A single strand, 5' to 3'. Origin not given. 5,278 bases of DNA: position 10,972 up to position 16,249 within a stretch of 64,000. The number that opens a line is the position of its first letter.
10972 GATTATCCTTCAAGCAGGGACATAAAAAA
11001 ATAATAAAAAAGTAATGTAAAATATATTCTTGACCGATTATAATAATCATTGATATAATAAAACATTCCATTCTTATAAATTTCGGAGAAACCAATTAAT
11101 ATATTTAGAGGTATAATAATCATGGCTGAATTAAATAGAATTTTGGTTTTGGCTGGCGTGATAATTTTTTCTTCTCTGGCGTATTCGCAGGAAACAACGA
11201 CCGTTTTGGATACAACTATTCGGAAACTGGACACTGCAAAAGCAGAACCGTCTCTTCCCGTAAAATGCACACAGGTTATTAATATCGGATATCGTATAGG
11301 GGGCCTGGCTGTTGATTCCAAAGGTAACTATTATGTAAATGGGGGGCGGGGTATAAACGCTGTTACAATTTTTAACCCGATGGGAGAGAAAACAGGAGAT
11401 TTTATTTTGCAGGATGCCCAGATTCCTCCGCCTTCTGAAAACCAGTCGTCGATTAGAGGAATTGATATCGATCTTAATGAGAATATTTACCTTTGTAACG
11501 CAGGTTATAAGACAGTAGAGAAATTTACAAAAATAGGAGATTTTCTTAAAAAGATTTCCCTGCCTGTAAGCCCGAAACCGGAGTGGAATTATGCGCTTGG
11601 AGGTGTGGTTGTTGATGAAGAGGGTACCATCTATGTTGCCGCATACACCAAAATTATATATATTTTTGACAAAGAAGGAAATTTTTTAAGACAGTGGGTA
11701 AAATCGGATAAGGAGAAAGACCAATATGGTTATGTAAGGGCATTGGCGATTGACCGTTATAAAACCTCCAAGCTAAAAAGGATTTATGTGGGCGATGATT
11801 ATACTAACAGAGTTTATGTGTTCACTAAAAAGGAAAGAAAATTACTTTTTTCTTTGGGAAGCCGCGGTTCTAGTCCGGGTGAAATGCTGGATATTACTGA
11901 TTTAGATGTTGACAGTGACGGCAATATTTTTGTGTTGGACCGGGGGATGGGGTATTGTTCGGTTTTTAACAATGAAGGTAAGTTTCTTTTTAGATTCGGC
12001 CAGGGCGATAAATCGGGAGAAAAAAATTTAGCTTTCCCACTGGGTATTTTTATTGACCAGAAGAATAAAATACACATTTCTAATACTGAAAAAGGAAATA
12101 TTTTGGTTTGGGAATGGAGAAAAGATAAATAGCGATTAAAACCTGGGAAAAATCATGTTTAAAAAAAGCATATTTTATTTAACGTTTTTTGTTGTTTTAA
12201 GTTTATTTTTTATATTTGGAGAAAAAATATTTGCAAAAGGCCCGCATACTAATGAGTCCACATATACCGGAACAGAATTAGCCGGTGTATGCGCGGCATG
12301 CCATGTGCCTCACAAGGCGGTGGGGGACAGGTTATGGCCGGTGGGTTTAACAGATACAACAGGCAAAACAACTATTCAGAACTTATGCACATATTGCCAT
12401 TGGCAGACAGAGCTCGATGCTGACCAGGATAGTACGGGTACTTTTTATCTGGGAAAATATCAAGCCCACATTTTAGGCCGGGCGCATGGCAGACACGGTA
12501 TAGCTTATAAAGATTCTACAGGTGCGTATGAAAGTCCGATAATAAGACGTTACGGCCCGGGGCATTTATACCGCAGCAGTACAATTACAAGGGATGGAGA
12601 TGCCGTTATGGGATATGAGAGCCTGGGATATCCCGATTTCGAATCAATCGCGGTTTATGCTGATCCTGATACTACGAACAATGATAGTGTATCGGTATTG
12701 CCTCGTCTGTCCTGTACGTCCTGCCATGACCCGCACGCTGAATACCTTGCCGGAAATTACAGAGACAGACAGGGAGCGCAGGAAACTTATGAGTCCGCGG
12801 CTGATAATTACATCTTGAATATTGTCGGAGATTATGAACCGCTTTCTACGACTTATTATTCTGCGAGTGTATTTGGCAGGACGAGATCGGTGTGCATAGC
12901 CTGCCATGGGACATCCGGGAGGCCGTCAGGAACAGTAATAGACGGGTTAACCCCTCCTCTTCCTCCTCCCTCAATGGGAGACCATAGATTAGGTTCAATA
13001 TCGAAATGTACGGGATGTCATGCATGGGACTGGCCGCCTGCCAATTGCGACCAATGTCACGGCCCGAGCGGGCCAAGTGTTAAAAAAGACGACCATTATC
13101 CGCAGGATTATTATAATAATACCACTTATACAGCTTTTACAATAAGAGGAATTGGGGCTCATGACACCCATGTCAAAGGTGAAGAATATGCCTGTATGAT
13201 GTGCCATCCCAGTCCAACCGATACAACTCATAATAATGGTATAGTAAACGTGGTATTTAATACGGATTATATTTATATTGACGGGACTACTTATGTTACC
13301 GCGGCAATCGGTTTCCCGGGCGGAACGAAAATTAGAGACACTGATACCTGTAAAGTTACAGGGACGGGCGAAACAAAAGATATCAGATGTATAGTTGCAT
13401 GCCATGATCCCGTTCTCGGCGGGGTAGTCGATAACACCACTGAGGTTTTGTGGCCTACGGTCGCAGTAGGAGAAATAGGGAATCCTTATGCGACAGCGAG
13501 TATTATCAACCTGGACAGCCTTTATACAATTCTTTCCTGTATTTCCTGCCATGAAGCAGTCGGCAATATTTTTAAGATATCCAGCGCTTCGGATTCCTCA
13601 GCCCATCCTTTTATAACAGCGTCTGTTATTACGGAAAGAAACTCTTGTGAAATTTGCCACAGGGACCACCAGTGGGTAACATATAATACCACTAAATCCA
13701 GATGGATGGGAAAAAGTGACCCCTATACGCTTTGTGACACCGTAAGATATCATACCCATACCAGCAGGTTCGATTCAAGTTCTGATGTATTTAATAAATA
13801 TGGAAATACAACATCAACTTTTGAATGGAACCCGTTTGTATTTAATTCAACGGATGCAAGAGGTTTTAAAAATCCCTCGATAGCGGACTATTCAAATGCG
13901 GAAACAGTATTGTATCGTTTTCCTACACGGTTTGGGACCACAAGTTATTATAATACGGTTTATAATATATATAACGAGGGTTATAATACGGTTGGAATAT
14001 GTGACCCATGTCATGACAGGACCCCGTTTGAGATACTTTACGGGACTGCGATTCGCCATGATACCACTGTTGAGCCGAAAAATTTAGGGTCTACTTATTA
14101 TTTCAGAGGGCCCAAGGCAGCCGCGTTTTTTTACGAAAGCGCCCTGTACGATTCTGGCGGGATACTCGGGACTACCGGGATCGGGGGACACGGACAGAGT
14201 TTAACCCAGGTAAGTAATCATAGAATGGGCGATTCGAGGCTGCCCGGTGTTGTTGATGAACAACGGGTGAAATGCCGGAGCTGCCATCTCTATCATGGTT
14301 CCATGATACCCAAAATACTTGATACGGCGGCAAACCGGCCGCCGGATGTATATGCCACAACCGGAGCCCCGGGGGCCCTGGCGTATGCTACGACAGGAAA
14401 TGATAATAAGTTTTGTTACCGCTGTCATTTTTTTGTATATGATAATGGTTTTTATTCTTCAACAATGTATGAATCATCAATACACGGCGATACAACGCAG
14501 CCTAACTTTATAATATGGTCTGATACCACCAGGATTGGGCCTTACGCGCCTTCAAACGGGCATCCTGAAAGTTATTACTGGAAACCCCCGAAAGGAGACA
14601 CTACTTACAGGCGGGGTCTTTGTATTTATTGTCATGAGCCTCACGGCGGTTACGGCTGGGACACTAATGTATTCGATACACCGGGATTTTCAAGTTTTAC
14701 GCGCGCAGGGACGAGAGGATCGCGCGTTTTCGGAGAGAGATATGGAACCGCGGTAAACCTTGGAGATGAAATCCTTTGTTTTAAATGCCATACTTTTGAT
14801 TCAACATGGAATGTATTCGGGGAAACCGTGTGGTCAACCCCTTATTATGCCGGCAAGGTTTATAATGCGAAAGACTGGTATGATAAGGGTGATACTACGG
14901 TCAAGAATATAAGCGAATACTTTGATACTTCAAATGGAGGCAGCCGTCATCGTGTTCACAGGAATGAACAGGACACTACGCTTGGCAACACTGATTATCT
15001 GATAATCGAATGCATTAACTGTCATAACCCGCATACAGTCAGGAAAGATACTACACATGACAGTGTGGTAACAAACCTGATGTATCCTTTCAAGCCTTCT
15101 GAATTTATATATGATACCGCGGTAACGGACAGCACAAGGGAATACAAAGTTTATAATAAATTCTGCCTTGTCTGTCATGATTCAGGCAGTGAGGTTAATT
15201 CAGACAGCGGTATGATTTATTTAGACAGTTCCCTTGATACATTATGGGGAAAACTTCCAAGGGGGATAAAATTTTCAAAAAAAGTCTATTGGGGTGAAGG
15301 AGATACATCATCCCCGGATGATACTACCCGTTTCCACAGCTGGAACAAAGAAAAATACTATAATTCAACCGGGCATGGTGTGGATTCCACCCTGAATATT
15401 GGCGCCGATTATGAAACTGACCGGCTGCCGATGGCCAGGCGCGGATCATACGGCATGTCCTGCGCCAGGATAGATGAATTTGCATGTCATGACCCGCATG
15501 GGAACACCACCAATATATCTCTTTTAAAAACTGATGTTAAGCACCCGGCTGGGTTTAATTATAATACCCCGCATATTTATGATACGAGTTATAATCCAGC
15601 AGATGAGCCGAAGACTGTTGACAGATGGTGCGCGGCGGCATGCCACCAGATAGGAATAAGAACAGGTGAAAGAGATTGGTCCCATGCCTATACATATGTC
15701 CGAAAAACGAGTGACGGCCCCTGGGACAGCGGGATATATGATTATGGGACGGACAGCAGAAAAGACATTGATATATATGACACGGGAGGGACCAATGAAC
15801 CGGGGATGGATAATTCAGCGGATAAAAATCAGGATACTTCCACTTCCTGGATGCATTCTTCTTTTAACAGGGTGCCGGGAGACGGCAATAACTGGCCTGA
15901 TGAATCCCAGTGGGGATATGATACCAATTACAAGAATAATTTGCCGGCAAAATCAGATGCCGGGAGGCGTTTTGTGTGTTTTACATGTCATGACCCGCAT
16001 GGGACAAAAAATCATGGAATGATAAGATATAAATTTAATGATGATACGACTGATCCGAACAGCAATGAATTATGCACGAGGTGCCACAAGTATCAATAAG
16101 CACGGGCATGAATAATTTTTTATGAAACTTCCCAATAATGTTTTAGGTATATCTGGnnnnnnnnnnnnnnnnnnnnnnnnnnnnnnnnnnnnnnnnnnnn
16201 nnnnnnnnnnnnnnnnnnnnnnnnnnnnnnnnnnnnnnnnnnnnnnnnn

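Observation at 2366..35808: About 33 kb divergent cluster encoding four giant multiheme cytochromes with more than 100 heme-binding motifs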

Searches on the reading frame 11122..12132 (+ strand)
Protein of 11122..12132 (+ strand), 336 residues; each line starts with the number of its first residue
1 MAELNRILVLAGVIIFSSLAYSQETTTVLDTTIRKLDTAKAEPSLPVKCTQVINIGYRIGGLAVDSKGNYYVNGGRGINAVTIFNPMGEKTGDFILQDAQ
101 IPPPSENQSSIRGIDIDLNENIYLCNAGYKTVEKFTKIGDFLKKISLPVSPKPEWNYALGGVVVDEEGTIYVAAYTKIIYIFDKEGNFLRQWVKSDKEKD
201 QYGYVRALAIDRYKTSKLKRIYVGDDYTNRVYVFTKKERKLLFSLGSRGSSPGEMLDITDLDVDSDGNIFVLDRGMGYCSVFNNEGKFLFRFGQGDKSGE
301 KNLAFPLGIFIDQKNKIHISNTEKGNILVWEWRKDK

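Call 4: search_protein_families(library=pfam, proteins=[window:11122-12132:+], max_evalue=0.01)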
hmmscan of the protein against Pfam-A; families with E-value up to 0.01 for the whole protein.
window:11122-12132:+ (336 aa): 6 families
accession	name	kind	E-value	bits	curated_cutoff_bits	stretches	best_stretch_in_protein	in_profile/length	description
PF17170.10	DUF5128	-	3.5e-11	43.3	22.9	1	210-289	46-125/321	6-bladed beta-propeller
PF08450.18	SGL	-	6.7e-07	29.6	26.3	0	113-150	188-225/246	SMP-30/Gluconolactonase/LRE-like region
PF06739.17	SBBP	-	8.4e-07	29.3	20.5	0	106-124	10-28/38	Beta-propeller repeat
PF01436.27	NHL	-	1.1e-05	25.7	20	0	259-275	5-21/28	NHL repeat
PF16288.11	DUF4934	-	0.00056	20.4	27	0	228-289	41-101/102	Domain of unknown function (DUF4934)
PF15869.11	TolB_like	-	0.0059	16.4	29.2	0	231-275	42-85/296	TolB-like 6-blade propeller-like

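Call 77: search_protein_families(library=ncbifam, proteins=[window:11122-12132:+], max_evalue=0.01)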
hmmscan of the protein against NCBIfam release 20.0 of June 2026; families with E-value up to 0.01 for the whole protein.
window:11122-12132:+ (336 aa): 2 families
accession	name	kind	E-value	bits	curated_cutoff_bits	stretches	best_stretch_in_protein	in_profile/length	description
NF035926.1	scyF_NHL_VPEP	equivalog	6.2e-24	84.8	350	1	61-306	46-297/376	scytonemin biosynthesis PEP-CTERM protein ScyF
NF033206.1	ScyE_fam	subfamily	0.0067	16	80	0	256-323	253-321/333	ScyD/ScyE family protein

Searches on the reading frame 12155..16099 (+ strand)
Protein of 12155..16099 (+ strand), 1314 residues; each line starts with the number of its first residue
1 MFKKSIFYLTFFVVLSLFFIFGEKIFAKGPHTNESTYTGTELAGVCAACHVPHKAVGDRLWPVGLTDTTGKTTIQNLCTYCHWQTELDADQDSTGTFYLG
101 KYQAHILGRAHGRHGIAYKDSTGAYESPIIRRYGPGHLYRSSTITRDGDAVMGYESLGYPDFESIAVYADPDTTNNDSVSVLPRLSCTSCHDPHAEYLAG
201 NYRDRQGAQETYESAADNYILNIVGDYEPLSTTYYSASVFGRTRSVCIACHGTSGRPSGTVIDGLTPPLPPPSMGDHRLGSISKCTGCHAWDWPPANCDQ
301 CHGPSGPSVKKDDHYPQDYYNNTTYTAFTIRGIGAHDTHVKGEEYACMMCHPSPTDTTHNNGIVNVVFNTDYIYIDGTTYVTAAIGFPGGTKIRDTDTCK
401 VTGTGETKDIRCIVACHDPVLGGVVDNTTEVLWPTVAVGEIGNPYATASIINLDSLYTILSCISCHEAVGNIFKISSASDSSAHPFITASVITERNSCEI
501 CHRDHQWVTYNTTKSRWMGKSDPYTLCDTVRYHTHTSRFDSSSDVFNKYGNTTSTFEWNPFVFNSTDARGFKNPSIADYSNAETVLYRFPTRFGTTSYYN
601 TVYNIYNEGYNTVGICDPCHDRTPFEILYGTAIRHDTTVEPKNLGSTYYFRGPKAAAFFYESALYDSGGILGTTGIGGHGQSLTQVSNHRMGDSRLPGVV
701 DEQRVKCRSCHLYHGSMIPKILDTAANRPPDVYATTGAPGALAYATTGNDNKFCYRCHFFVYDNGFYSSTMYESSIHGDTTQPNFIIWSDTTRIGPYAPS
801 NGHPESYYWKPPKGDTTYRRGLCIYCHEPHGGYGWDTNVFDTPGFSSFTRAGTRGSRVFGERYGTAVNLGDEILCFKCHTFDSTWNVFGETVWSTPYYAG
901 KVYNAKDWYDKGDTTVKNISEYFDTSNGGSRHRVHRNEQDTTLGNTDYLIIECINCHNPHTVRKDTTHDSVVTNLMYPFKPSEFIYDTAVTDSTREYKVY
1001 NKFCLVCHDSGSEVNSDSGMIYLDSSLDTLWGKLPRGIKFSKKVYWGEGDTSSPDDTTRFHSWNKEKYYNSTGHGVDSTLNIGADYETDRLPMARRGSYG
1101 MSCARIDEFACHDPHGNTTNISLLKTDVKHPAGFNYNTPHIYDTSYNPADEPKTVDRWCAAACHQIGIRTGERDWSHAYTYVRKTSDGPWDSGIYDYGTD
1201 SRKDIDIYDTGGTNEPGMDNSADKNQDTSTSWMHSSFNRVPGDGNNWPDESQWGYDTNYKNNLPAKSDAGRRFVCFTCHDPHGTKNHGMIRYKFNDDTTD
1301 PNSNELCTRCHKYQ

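Call 4: search_protein_families(library=pfam, proteins=[window:12155-16099:+], max_evalue=0.01)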
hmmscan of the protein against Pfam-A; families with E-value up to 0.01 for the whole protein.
window:12155-16099:+ (1314 aa): 4 families
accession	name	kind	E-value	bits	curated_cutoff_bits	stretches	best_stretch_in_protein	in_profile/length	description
PF09699.15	Paired_CXXCH_1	-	2.6e-21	75.4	20.6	2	1275-1312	9-37/41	Doubled CXXCH motif (Paired_CXXCH_1)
PF22113.1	Mtrc-MtrF_II-IV_dom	-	1.9e-13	50.7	30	0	935-1017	13-97/176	Outer membrane cytochrome MtrC/MtrF-like, domains II/IV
PF14522.11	Cytochrome_C7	-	3.9e-12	46.3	24.8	0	184-289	13-66/67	Cytochrome c7 and related cytochrome c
PF14537.11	Cytochrom_c3_2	-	5.7e-08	33.5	25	0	460-506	27-68/79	Cytochrome c3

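Call 9: find_encoding_contigs(protein=window:12155-16099:+, flank=10000, max_places=6)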
Protein window:12155-16099:+ (1314 aa): no gene with exactly this product is on record in the collection.

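Call 12: find_related_loci(query=window:12155-16099:+, collection=genome_contigs, flank=10000)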
Query window:12155-16099:+ (1314 aa) in genome_contigs; peptide patterns used: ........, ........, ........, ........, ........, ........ (x = any residue, [..] = any of these).
12 stretches matched a pattern, but none encodes a relative of the query by tblastn (E <= 1e-3).

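Call 13: find_homologous_proteins(query=window:12155-16099:+, max_evalue=0.00001)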
Query window:12155-16099:+: 8000 candidates shared short words with the query, none scored E <= 0.00001.

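Call 50: search_solved_structures(query=window:12155-16099:+, max_evalue=1)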
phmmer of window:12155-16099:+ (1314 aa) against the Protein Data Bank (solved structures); distinct sequences matched with E-value up to 1: 2.
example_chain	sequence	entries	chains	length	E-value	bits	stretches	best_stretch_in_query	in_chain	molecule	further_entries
3au7_A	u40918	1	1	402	0.89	10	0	579-631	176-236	Putative uncharacterized protein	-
4rvz_Z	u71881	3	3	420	0.95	9.9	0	579-631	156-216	tRNA(Ile2) 2-agmatinylcytidine synthetase TiaS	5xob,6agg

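Call 77: search_protein_families(library=ncbifam, proteins=[window:12155-16099:+], max_evalue=0.01)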
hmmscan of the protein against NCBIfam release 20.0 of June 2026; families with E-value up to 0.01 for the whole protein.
window:12155-16099:+ (1314 aa): 3 families
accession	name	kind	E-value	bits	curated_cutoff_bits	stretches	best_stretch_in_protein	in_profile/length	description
TIGR01905.1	paired_CXXCH_1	subfamily_domain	1.9e-12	46.9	25.2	1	1275-1312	9-37/41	doubled CXXCH domain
TIGR03508.1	decahem_SO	subfamily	4.3e-09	36.2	192.2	0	1274-1312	145-175/258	DmsE family decaheme c-type cytochrome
NF040886.1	cyt_C_like_Sec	equivalog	0.0031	16.2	250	1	940-1018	144-222/423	multiheme c-type cytochrome (seleno)protein ExtKL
